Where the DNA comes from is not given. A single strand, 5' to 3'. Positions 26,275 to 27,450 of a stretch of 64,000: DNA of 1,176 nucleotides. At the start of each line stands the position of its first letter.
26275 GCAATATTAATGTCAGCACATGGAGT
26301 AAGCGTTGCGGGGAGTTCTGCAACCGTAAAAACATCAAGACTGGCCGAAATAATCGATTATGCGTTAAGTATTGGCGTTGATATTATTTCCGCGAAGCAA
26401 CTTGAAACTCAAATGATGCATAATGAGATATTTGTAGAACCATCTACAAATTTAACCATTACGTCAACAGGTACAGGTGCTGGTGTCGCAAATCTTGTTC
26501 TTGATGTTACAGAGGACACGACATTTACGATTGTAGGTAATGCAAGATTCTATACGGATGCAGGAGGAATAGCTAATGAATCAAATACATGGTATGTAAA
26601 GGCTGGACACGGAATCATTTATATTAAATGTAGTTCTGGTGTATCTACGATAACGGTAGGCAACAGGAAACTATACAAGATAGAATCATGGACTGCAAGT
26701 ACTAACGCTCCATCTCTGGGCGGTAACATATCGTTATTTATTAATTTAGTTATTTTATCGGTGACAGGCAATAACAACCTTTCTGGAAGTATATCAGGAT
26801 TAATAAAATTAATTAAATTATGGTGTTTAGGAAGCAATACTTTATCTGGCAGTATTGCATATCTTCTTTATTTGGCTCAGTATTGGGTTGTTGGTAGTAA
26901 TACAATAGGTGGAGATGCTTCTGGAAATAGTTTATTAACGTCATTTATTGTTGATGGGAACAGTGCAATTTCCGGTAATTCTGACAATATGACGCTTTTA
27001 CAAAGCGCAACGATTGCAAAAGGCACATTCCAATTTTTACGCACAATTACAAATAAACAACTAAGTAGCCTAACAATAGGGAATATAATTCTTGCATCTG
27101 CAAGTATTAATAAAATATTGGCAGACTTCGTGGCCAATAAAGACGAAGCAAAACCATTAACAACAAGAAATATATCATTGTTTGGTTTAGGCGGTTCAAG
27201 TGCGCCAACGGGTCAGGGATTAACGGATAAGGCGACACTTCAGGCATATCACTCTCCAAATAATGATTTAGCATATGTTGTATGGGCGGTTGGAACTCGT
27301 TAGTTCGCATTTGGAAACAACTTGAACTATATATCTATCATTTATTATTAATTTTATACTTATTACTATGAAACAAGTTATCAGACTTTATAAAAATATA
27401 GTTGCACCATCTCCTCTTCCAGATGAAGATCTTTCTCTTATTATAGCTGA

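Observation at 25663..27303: Fibre-module CE4 polysaccharide deacetylase fused to LRR-like repeats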

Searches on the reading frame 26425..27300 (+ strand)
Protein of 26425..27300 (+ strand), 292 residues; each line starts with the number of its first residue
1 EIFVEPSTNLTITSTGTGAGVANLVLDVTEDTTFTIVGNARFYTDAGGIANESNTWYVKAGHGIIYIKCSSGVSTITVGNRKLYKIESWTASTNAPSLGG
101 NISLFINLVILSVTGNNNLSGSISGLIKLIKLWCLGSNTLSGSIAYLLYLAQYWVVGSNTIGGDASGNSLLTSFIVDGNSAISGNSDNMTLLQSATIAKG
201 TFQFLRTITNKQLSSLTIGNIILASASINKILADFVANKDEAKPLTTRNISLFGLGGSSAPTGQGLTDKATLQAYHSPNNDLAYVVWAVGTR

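Call 23: search_protein_representatives(protein=window:26425-27300:+)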
Query: 292 residues. Proteins with E-value up to 0.001 (for the whole library): 433; up to 1e-10: 277; up to 1e-30: 55. The best 150 are listed.
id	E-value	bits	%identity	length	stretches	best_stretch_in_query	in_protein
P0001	6.1e-180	612.9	100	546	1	1-292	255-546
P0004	1.6e-69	250.8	45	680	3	5-174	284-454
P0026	6.5e-63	229.1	44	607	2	8-191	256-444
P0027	4.5e-61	223.1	41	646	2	97-292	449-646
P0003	1.5e-60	221.4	44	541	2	3-292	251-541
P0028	5.4e-60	219.6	38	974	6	10-188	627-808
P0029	1.1e-55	205.5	40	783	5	10-192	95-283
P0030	6.4e-55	202.9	44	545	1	6-292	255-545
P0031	4.2e-54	200.2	43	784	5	3-144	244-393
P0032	1.6e-52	195.1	43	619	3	6-165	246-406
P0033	5.7e-52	193.3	41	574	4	7-184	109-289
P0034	3.3e-49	184.2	46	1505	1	10-292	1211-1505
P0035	1.3e-47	179.0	44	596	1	8-292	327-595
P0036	1.7e-46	175.3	48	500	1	5-292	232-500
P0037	2.4e-45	171.5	46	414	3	7-165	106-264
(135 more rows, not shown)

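Call 30: search_protein_families(library=pfam, alignment_id=A2, max_evalue=0.001)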
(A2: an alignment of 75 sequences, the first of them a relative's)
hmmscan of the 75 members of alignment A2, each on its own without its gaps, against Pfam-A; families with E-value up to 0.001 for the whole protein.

A. member 1, P0026 (607 aa): 3 families
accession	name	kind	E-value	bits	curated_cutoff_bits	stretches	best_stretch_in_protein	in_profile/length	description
PF01522.26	Polysacc_deac_1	-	1.8e-18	67.1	23.1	1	31-143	6-114/124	Polysaccharide deacetylase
PF12799.13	LRR_4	-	1.2e-05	25.8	27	0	359-400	1-42/44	Leucine Rich repeats (2 copies)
PF23598.1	LRR_14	-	4.6e-05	22.8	40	0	354-450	42-146/353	Leucine-rich repeat region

B. families by the number of members that match (of 75 scanned): 19 families
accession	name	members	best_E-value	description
PF23598.1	LRR_14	28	9.9e-16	Leucine-rich repeat region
PF12799.13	LRR_4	24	8.9e-14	Leucine Rich repeats (2 copies)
PF01522.26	Polysacc_deac_1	18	1.3e-25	Polysaccharide deacetylase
PF13472.12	Lipase_GDSL_2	13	3.7e-19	GDSL-like Lipase/Acylhydrolase family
PF00657.28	Lipase_GDSL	5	5.3e-09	GDSL-like Lipase/Acylhydrolase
PF13229.12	Beta_helix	4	1.3e-14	Right handed beta helix region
PF13855.12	LRR_8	4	2.2e-05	Leucine rich repeat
PF00041.27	fn3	3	2.2e-12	Fibronectin type III domain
PF13753.12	SWM_repeat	2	1.4e-12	Putative flagellar system-associated repeat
PF00149.33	Metallophos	2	2.6e-11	Calcineurin-like phosphoesterase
PF05048.19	NosD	2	0.00048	Periplasmic copper-binding protein (NosD)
PF03382.20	DUF285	1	2.8e-25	Mycoplasma protein of unknown function, DUF285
PF00722.28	Glyco_hydro_16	1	2.2e-11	Glycosyl hydrolases family 16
PF13385.13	Laminin_G_3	1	6.7e-09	Concanavalin A-like lectin/glucanases superfamily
PF22773.1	Myo1_CA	1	1.3e-05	Myosin-1, central acidic domain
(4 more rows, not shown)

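Call 44: find_homologous_proteins(query=window:26425-27300:+, max_evalue=0.00001)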
Query window:26425-27300:+ (292 aa): 40 proteins with E <= 0.00001 among 4393 candidates.
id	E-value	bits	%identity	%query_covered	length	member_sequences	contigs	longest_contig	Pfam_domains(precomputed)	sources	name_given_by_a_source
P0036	5.4e-46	175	43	93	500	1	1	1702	PF13472.13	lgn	-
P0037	7.6e-45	172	41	98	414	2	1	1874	PF23598.2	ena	-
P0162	5.1e-43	166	40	93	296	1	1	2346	PF12799.14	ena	-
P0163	2.7e-38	150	39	97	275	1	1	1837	-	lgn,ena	-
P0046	7.8e-38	149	37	99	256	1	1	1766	-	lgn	-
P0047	8.6e-37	145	40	97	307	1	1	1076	-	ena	-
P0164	3.9e-35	140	45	60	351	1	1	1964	PF23598.2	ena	-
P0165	1.6e-33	134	34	93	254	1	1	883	-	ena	-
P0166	3.6e-33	133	42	65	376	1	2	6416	PF12799.14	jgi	-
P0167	7.0e-33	132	41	62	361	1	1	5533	PF23598.2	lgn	-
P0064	9.1e-32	129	34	96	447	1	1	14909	-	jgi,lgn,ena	-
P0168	1.2e-30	125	34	88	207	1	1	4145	-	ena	-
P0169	6.6e-30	123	41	66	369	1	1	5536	PF12799.14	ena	-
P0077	1.3e-29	122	33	99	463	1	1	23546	PF13472.13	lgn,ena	-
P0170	3.4e-29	120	46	68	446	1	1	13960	PF07963.18,PF12799.14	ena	-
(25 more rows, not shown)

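Call 54: predict_structure(alignment_id=A4)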
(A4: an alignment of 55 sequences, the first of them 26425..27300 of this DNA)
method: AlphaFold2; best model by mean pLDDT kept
length: 292 residues; sequences in the alignment: 55
mean_pLDDT: 95.4   pTM: 0.89
mean pLDDT of the five models: 95.4, 95.3, 94.8, 94.3, 94.0
residues with pLDDT >= 90: 263; 70-90: 29; 50-70: 0; < 50: 0
segments of 3 or more residues with pLDDT < 50: none
pLDDT, mean of each block of 10 residues (from residue 1): 90 97 97 98 98 98 97 97 96 95 97 94 98 94 97 93 95 93 92 93 84 96 95 98 97 96 98 97 98 95
secondary structure, 60 per line:
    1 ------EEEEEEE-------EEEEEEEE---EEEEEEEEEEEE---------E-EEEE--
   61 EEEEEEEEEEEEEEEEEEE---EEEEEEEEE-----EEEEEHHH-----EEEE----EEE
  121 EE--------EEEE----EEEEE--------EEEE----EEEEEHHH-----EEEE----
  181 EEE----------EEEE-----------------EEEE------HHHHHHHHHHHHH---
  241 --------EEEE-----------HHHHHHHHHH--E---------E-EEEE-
elements in order: E7-13 E21-28 E32-43 E55-58 E61-79 E83-91 E97-101 E110-113 E118-122 E131-134 E139-143 E152-155 E160-164 E173-176 E181-183 E194-197 E215-218 H225-237 E249-252 H264-273 E288-291

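Call 59: fold_search(model_id=the predicted structure, library=pdb)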
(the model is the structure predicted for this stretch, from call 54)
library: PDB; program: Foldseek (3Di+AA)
matches with E <= 10: 1309; with E <= 0.001: 0
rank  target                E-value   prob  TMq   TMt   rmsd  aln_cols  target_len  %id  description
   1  6fif_A                1.5e-03  1.00  0.33  0.14   4.4       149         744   19  Crystal structure of the BRI1 Gly644-Asp (bri1-6) mutant from Arabidopsis thaliana. (released 2018-01-31)
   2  3rj0_A                3.5e-03  1.00  0.34  0.14   3.6       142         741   20  Plant steroid receptor BRI1 ectodomain in complex with brassinolide (released 2011-06-22)
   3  3riz_A                3.5e-03  1.00  0.32  0.14   5.4       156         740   21  Crystal structure of the plant steroid receptor BRI1 ectodomain (released 2011-06-22)
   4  9s87_A                7.0e-03  1.00  0.34  0.15   5.7       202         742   18  Crystal structure of the BRI1 ectodomain from Arabidopsis thaliana in complex with castasterone. (released 2025-09-10)
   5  9s8z_A                1.1e-02  1.00  0.33  0.14   5.9       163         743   21  Crystal structure of the BRI1 ectodomain from Arabidopsis thaliana in complex with 28-homobrassinolide. (released 2025-09-10)
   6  9s9c_A                1.9e-02  1.00  0.39  0.19   4.0       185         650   16  Crystal structure of the apo BRL2 ectodomain from Arabidopsis thaliana. (released 2025-09-03)
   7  3rgx_A                2.4e-02  1.00  0.33  0.14   3.7       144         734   22  Structural insight into brassinosteroid perception by BRI1 (released 2011-06-15)
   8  4lsa_A                4.0e-02  1.00  0.38  0.16   3.7       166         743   21  Crystal structure of BRI1 sud1 (Gly643Glu) bound to brassinolide (released 2013-09-04)
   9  6w78                  4.0e-02  0.96  0.30  0.29   6.8       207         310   17  crystal structure of a plant ice-binding protein (released 2021-01-20)
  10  3bz5                  4.0e-02  0.92  0.28  0.20   7.0       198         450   15  Functional domain of InlJ from Listeria monocytogenes includes a cysteine ladder (released 2008-06-17)
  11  3zm8_A                6.2e-02  0.06  0.12  0.10  24.8       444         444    9  Crystal structure of Podospora anserina GH26-CBM35 beta-(1,4)- mannanase (released 2013-04-17)
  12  6dbg_A                7.5e-02  0.97  0.27  0.27   7.0       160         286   20  Crystal Structure of VHH R303 in complex with InlB-LRR-IR (released 2018-07-18)
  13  4q3g_B                9.7e-02  0.92  0.34  0.42   6.2       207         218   15  Structure of the OsSERK2 leucine rich repeat extracellular domain (released 2014-11-12)
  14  2wab_A                9.7e-02  0.75  0.14  0.13  11.9        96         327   10  Structure of an active site mutant of a family two carbohydrate esterase from Clostridium thermocellum in complex with (released 2009-03-24)
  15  8fw2_A                1.0e-01  0.82  0.29  0.11   7.9       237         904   10  Cryo-EM structure of full-length human NLRC4 inflammasome with C11 symmetry (released 2024-01-03)
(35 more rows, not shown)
